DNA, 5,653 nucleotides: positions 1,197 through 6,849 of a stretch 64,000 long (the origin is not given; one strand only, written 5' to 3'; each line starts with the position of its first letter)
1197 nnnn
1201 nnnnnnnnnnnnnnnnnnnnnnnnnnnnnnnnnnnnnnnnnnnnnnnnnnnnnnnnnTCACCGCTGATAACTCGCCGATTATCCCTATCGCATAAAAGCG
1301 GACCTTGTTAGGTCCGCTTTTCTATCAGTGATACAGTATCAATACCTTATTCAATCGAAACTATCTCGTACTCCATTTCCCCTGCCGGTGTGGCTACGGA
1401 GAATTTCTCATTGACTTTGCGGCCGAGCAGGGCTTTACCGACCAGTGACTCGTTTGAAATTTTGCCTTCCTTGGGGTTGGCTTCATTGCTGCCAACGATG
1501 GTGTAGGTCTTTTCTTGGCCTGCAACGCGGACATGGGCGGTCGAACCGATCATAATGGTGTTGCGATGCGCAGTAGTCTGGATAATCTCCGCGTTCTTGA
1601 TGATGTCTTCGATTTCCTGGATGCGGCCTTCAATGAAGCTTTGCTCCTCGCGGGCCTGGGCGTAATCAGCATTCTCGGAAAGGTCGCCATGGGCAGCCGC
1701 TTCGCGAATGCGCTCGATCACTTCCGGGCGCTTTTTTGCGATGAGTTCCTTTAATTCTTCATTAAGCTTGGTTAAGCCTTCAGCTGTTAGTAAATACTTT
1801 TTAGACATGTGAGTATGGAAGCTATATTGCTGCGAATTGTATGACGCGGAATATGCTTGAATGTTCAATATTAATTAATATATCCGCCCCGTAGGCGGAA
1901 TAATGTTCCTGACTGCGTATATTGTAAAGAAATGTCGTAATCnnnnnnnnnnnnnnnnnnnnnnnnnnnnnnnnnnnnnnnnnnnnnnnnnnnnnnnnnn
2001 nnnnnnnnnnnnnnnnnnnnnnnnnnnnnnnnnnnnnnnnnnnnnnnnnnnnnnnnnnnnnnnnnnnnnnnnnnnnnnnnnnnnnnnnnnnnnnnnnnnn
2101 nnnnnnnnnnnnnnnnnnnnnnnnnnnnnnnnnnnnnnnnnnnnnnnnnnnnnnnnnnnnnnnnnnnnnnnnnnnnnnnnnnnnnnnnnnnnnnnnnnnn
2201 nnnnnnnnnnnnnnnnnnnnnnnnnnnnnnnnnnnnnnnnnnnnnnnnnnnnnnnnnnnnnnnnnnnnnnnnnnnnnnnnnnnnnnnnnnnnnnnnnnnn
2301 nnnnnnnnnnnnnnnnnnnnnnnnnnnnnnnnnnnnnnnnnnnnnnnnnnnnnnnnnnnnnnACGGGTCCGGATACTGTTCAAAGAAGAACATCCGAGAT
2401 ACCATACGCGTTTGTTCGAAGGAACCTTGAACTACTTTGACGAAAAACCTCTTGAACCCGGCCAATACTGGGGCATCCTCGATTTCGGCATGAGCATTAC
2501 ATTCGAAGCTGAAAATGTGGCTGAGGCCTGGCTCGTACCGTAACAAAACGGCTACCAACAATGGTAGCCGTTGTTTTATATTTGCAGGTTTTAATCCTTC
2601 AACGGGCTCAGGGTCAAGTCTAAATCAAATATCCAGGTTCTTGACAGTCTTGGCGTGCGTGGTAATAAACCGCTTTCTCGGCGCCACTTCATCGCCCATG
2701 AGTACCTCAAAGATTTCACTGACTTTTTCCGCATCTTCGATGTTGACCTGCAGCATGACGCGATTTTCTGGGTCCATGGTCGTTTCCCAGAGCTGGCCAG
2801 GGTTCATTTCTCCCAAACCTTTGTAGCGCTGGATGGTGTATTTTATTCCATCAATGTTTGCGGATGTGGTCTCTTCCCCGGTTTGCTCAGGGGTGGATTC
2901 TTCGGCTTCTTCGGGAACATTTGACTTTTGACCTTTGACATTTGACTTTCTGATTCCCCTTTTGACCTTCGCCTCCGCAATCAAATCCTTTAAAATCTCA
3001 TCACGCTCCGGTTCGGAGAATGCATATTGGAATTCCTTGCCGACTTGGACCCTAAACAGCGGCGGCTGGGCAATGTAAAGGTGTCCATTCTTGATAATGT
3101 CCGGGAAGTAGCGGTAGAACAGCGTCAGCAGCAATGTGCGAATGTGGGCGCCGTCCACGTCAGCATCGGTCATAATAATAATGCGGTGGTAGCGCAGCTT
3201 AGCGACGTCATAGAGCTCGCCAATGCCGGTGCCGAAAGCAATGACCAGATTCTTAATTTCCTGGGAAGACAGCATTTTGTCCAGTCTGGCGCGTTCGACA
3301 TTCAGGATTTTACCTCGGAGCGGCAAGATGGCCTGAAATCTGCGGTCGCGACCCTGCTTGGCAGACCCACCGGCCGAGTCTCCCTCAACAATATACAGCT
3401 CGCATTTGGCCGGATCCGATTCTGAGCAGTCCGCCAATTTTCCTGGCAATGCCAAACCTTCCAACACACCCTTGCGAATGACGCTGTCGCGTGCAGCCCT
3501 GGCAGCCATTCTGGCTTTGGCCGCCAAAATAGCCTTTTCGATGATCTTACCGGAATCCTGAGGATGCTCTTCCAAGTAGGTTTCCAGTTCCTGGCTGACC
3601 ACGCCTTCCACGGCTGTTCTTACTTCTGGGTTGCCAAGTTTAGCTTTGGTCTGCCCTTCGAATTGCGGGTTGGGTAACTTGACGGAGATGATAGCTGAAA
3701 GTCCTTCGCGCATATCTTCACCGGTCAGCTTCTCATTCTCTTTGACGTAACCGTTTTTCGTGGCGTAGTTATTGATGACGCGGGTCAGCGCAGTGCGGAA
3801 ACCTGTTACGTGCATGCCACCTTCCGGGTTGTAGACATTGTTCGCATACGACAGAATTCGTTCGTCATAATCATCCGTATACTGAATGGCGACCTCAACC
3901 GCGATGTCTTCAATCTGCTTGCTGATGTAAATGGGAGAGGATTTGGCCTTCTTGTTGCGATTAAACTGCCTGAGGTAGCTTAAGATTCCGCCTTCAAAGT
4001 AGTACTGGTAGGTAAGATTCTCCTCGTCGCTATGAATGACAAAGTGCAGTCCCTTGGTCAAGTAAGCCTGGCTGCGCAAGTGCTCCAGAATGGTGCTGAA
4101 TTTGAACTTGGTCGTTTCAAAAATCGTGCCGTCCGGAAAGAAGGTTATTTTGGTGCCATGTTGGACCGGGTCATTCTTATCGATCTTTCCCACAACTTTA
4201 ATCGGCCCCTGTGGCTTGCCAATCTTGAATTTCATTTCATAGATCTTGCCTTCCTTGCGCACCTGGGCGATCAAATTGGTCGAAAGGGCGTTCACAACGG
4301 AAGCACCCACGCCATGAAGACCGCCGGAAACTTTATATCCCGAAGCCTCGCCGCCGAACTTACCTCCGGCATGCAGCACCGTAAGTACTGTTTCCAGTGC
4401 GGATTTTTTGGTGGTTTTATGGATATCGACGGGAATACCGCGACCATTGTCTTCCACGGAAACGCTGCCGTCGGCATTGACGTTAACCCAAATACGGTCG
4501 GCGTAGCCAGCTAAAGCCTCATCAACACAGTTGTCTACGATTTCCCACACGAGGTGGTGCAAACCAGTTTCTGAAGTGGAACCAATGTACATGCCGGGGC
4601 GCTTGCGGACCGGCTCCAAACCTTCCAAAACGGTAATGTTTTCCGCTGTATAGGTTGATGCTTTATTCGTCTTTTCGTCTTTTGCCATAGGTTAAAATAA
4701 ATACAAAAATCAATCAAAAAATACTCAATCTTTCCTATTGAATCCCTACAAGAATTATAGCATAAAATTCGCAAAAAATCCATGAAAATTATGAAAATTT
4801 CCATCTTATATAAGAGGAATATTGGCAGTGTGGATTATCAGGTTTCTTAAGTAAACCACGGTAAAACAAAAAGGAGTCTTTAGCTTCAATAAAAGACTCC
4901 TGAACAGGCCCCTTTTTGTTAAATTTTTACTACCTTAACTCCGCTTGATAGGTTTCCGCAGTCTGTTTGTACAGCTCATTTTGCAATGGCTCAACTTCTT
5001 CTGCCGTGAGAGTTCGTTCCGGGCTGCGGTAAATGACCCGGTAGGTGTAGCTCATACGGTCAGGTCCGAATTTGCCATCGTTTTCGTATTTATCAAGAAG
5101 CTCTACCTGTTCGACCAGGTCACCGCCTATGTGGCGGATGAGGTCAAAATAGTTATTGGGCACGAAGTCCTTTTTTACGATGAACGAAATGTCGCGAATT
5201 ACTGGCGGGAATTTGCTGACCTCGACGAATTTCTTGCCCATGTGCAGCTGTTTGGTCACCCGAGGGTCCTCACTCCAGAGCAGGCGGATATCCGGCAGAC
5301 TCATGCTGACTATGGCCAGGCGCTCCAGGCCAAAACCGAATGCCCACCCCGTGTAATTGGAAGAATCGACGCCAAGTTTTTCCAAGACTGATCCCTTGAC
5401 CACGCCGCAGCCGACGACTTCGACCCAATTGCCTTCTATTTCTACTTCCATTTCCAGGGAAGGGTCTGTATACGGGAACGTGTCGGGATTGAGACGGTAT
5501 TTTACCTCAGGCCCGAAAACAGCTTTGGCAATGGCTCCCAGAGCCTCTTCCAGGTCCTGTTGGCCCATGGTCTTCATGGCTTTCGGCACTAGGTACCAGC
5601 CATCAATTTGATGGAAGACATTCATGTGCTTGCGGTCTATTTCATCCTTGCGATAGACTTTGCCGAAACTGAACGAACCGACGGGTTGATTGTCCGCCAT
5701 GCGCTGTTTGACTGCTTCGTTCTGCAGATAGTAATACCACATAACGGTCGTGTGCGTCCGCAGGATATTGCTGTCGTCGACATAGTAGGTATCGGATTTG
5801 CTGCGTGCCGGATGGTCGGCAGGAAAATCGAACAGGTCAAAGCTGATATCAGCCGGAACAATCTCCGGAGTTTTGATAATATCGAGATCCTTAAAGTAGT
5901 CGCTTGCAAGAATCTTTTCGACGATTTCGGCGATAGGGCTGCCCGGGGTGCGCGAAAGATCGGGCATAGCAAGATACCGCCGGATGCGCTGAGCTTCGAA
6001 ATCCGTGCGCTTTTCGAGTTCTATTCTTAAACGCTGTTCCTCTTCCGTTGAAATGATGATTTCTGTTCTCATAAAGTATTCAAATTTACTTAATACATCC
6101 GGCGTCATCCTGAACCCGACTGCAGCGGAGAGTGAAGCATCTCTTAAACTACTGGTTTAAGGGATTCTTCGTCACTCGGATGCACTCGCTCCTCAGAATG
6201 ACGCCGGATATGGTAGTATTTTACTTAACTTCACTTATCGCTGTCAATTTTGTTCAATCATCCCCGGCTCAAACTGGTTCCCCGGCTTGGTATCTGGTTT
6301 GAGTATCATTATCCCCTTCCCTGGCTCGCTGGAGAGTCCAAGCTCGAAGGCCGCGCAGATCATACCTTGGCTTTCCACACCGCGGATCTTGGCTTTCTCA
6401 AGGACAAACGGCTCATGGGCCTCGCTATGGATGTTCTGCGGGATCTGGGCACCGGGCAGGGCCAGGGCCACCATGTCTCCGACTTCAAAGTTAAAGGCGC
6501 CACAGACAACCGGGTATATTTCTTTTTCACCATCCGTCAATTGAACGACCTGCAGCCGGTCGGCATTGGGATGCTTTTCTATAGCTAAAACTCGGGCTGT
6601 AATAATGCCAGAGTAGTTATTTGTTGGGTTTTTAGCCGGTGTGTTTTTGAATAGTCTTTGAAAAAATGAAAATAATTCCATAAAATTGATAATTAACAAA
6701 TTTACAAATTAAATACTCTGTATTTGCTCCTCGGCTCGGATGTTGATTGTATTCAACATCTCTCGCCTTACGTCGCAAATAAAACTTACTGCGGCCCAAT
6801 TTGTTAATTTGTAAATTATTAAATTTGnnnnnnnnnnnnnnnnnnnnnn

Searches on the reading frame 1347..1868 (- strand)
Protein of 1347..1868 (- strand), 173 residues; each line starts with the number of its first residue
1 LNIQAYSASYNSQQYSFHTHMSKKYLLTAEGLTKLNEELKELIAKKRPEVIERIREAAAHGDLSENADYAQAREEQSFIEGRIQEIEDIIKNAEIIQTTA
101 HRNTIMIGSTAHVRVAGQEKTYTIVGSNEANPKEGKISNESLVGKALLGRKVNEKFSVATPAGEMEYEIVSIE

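Call 46: search_protein_families(library=pfam, proteins=[window:1347-1868:-], max_evalue=0.001)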
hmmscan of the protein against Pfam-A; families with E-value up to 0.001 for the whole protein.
window:1347-1868:- (173 aa): 2 families
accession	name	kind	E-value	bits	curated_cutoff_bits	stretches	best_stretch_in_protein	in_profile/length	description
PF03449.20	GreA_GreB_N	-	2.8e-28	98.4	24.5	1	26-95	2-71/71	Transcription elongation factor, N-terminal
PF01272.25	GreA_GreB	-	2.1e-22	79.3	26.9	1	103-173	4-76/77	Transcription elongation factor, GreA/GreB, C-term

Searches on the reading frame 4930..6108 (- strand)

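Call 33: search_protein_families(library=pfam, proteins=[window:4930-6108:-], max_evalue=0.001)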
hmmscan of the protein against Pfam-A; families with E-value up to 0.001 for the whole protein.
window:4930-6108:- (392 aa): 2 families
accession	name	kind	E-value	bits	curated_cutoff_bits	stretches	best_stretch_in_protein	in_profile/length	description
PF01409.25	tRNA-synt_2d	-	8.7e-55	186.3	19.8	1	60-287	23-245/246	tRNA synthetases class II core domain (F)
PF03147.19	FDX-ACB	-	1.2e-21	77.4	31.1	1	298-392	1-94/94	Ferredoxin-fold anticodon binding domain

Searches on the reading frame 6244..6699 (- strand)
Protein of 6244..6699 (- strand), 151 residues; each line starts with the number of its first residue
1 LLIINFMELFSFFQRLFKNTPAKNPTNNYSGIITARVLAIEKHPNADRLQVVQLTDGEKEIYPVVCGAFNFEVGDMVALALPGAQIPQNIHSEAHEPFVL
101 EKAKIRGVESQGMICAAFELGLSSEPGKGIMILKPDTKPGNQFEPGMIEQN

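Call 33: search_protein_families(library=pfam, proteins=[window:6244-6699:-], max_evalue=0.001)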
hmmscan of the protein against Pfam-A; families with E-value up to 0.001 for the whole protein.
window:6244-6699:- (151 aa): 1 family
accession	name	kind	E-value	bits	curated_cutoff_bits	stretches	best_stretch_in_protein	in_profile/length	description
PF01588.26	tRNA_bind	-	5.1e-17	62.2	27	1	32-141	1-95/96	Putative tRNA binding domain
